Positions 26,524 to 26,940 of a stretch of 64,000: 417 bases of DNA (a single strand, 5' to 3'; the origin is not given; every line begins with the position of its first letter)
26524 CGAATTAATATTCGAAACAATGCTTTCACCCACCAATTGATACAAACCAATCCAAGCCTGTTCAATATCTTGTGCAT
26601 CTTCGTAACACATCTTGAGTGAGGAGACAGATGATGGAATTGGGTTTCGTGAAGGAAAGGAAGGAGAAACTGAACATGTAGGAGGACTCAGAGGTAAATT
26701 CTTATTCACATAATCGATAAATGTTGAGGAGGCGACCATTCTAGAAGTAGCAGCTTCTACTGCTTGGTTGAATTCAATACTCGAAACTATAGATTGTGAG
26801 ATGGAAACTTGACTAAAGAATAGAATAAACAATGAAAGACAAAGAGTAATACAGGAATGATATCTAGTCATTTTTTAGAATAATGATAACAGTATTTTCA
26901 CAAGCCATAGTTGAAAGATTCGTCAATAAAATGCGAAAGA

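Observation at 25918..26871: Standalone membrane-anchored protein with a bacterial periplasmic solute-binding (family 3) fold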

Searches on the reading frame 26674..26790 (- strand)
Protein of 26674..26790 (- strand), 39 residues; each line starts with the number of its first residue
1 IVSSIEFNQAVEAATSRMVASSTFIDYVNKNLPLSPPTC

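Call 55: search_solved_structures(query=A3, max_evalue=10, show_alignments=5)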
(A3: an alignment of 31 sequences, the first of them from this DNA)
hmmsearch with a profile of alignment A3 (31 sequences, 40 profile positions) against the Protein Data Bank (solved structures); distinct sequences matched with E-value up to 10: 15.
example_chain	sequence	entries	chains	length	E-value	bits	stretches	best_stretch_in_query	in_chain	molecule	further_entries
5eyf_A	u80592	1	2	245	0.014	18.5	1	5-33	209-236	Glutamate ABC superfamily ATP binding cassette transporter, binding protein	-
8b5e_A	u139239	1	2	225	0.019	18.1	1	5-33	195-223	ABC transporter permease subunit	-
8b5d_A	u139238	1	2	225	0.019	18.1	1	5-33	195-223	ABC transporter permease subunit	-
6fxg_A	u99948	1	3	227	0.02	18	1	5-33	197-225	Amino acid ABC transporter membrane protein PAAT family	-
6h30_A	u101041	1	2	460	0.024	17.7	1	5-33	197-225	Glutamine ABC transporter permease and substrate binding protein protein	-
4kpt_A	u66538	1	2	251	0.025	17.7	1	5-33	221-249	Glutamine ABC transporter permease and substrate binding protein protein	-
4la9_A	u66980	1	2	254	0.026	17.7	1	5-33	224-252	Glutamine ABC transporter permease and substrate binding protein protein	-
2m8c_A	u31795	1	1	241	0.76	13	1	4-26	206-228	Cationic amino acid ABC transporter, periplasmic binding protein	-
8imk_1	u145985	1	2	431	0.82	12.8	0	13-30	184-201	ApcH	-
1hpb_P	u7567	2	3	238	0.83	12.8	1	4-26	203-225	HISTIDINE-BINDING PROTEIN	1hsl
4zv1_A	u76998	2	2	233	0.9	12.7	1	11-31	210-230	AncQR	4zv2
5e7h_A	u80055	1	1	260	0.96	12.6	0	13-31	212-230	IPT/TIG domain-containing protein BACOVA_02650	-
7c3o_A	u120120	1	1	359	1.2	12.3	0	17-34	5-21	Histone acetyltransferase RTT109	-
3vv5_A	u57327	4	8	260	1.3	12.2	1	3-31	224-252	Amino acid ABC transporter, binding protein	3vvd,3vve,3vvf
6xks_A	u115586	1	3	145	1.5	12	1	6-28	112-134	Histidine ABC transporter substrate-binding protein HisJ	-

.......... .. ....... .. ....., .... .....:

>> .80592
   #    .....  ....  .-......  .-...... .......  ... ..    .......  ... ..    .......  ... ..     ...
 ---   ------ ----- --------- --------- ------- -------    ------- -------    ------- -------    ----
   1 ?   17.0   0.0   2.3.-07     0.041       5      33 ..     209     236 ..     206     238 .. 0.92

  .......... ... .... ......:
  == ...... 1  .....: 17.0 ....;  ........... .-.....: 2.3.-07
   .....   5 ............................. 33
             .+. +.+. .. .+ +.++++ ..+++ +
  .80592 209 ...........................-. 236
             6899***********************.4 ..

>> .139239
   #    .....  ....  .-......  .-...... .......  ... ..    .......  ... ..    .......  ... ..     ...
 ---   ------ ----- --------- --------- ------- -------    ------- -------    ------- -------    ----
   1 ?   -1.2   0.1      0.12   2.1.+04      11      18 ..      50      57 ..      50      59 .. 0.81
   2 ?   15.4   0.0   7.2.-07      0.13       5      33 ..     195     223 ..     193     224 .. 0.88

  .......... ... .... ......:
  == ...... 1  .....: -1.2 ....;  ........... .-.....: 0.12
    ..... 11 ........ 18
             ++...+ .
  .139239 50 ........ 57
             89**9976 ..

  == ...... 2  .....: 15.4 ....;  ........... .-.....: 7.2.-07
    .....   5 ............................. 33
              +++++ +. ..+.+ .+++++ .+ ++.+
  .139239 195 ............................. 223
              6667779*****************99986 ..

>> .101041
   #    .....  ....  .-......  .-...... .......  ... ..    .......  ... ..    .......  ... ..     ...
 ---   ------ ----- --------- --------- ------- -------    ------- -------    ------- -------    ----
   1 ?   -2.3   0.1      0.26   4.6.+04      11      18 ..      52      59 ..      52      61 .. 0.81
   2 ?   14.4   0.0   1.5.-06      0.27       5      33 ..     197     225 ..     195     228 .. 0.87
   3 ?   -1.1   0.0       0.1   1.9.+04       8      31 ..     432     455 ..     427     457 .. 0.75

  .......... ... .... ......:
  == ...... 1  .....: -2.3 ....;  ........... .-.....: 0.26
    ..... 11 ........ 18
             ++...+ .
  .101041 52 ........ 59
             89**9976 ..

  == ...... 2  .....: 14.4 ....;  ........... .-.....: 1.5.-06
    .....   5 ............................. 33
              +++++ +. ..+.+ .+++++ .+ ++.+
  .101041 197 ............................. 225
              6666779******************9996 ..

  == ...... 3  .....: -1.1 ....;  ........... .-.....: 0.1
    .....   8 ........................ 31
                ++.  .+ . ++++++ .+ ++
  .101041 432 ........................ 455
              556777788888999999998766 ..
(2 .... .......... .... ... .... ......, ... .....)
